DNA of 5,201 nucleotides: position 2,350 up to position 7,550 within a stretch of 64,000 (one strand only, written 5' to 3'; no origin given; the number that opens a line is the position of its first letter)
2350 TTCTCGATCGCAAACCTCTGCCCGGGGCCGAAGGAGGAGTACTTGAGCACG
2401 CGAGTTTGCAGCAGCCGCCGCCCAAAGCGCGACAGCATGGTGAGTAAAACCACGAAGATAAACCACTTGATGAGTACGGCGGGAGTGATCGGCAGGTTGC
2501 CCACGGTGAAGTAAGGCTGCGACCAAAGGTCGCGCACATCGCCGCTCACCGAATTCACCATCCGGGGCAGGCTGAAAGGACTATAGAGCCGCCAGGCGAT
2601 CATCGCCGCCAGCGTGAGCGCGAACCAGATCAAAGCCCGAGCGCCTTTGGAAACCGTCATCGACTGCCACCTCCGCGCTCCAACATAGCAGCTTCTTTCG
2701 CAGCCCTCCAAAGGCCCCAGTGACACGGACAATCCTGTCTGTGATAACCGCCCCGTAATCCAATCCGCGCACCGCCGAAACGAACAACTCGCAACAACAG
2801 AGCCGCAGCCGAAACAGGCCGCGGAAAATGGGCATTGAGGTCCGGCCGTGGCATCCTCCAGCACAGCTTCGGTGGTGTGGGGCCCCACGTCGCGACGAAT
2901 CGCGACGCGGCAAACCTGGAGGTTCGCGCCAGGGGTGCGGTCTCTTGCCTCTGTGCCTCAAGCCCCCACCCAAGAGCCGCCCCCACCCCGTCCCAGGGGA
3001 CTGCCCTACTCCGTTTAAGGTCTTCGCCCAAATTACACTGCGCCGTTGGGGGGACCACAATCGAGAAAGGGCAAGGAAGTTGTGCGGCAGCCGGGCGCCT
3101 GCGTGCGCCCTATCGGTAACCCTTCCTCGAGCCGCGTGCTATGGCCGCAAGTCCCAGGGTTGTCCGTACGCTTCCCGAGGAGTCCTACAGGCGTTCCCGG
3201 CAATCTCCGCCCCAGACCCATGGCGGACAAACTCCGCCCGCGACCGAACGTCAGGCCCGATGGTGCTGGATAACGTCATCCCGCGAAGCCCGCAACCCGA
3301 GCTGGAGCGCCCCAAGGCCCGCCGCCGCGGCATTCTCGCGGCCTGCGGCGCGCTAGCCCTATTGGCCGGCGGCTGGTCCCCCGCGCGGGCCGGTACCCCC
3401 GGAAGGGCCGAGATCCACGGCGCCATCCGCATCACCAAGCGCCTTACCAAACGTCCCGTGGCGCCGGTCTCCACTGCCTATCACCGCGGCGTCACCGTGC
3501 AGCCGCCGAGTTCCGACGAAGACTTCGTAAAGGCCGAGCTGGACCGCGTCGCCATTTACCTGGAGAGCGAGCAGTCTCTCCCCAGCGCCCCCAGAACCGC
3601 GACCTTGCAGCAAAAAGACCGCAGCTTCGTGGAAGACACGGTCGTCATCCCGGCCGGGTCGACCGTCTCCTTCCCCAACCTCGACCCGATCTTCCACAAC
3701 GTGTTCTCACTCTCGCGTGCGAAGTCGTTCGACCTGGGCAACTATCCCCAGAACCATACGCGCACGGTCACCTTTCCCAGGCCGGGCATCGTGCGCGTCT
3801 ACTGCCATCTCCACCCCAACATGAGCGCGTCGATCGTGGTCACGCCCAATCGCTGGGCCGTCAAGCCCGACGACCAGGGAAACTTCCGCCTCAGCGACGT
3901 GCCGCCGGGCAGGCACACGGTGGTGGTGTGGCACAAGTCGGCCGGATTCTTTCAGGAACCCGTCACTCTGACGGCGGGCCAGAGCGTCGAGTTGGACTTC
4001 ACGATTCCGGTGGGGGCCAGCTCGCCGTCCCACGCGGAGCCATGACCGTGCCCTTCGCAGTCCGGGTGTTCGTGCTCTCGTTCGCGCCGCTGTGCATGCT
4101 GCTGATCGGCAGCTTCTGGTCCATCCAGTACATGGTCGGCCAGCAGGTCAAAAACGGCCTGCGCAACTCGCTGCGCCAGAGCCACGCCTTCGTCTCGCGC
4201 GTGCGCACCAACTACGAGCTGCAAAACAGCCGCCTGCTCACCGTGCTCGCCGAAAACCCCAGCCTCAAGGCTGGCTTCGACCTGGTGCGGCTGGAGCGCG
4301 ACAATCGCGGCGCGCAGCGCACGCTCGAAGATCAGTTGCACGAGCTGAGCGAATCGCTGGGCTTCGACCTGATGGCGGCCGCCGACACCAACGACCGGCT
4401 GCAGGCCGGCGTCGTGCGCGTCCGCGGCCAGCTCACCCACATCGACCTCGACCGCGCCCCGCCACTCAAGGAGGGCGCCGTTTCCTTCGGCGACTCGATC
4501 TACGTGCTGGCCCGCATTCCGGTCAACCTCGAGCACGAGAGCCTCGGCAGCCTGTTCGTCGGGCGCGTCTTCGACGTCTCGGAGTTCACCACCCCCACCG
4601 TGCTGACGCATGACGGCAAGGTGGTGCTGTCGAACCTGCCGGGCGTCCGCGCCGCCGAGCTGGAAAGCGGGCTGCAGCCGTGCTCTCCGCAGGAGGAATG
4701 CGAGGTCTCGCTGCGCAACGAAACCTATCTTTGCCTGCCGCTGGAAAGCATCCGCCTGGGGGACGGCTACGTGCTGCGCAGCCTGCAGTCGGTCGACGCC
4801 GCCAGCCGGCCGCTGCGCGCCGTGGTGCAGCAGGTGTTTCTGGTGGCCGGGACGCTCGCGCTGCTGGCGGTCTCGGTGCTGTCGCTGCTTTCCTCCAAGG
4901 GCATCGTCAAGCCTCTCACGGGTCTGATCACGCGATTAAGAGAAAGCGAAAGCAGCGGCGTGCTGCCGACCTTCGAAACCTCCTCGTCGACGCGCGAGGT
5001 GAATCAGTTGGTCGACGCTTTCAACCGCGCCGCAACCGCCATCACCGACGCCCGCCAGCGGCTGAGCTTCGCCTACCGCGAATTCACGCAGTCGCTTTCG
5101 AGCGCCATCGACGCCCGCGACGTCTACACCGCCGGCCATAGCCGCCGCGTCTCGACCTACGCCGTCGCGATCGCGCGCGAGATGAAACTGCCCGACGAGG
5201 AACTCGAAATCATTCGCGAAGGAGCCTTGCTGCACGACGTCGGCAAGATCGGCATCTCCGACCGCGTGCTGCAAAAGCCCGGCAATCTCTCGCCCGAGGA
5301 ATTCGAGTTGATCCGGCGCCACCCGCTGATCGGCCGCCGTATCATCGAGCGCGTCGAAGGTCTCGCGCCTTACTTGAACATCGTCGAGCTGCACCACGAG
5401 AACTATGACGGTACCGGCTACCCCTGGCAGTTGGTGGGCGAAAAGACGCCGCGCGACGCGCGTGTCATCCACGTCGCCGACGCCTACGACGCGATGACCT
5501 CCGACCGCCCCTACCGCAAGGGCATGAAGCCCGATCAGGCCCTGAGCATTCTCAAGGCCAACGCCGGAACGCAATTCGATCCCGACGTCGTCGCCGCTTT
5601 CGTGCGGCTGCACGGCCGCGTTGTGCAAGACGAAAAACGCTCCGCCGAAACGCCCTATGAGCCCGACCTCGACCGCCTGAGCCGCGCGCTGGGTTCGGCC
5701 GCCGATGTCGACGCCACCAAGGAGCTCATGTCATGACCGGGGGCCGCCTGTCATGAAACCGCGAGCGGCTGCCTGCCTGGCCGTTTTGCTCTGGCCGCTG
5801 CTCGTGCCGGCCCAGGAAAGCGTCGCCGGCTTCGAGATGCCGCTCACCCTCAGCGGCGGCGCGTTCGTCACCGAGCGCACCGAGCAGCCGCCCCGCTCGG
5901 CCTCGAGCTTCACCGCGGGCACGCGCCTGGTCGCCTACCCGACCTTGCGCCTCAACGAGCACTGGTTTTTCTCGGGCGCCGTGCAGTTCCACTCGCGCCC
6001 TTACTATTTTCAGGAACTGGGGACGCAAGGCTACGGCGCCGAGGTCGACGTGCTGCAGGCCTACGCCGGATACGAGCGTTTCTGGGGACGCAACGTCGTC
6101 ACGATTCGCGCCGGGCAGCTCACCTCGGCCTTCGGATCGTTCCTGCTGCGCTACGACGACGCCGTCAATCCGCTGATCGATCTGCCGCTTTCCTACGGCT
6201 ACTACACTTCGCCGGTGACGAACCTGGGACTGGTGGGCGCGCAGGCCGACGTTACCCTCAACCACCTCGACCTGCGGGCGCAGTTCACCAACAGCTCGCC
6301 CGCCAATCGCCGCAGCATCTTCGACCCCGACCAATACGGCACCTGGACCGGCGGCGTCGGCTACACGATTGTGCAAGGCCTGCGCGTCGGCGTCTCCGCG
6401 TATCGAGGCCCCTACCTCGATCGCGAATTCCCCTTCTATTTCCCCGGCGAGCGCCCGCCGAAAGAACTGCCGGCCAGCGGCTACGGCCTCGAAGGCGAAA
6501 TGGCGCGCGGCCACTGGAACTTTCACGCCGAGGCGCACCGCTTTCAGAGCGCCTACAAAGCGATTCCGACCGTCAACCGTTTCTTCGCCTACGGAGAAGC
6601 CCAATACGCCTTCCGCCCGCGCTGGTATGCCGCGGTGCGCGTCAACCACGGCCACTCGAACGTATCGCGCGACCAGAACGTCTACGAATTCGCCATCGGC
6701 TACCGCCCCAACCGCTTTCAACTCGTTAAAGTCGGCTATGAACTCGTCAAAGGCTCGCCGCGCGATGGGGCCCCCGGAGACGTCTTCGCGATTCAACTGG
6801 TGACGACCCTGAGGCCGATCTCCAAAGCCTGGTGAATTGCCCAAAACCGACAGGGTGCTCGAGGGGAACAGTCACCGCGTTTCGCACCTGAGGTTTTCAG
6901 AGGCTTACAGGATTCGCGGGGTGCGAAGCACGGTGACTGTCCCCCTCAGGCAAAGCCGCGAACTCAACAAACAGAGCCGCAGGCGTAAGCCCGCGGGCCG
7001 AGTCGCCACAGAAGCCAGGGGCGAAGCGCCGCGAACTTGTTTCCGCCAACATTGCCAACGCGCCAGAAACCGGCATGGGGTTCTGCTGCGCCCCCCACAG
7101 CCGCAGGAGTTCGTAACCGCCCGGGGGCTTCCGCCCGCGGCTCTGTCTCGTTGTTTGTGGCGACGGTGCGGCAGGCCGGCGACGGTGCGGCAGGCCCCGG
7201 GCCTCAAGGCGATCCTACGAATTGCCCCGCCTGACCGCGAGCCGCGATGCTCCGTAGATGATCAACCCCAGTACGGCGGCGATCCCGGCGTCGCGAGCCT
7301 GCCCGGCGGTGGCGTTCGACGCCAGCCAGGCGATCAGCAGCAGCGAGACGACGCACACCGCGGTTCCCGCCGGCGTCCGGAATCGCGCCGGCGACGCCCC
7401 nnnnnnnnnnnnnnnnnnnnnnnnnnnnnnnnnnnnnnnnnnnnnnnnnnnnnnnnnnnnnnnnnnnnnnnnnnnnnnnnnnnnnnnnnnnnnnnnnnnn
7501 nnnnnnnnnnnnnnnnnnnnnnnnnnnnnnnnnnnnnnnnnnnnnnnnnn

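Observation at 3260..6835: Three-gene operon: Tat-exported cupredoxin-like protein, periplasm-sensing HD-GYP phosphodiesterase, outer-membrane barrel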

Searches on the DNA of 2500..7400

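Call 76: search_rna_families(source=window, start=2500, end=7400, threshold=evalue, max_evalue=1)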
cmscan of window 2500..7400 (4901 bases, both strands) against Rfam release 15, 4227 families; matches with E-value up to 1: 3.
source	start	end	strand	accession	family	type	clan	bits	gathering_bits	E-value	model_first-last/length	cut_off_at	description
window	6854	6954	+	RF03768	mir-1329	Gene; miRNA;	-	36.3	101.2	0.00013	1-85/85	no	mir-1329 microRNA precursor family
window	6936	6999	-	RF00562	SNORA49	Gene; snRNA; snoRNA; HACA-box;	-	25.3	35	0.055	1-133/133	no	Small nucleolar RNA SNORA49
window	6856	6951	+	RF00873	mir-550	Gene; miRNA;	-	22.5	81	0.31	1-85/85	no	mir-550 microRNA precursor family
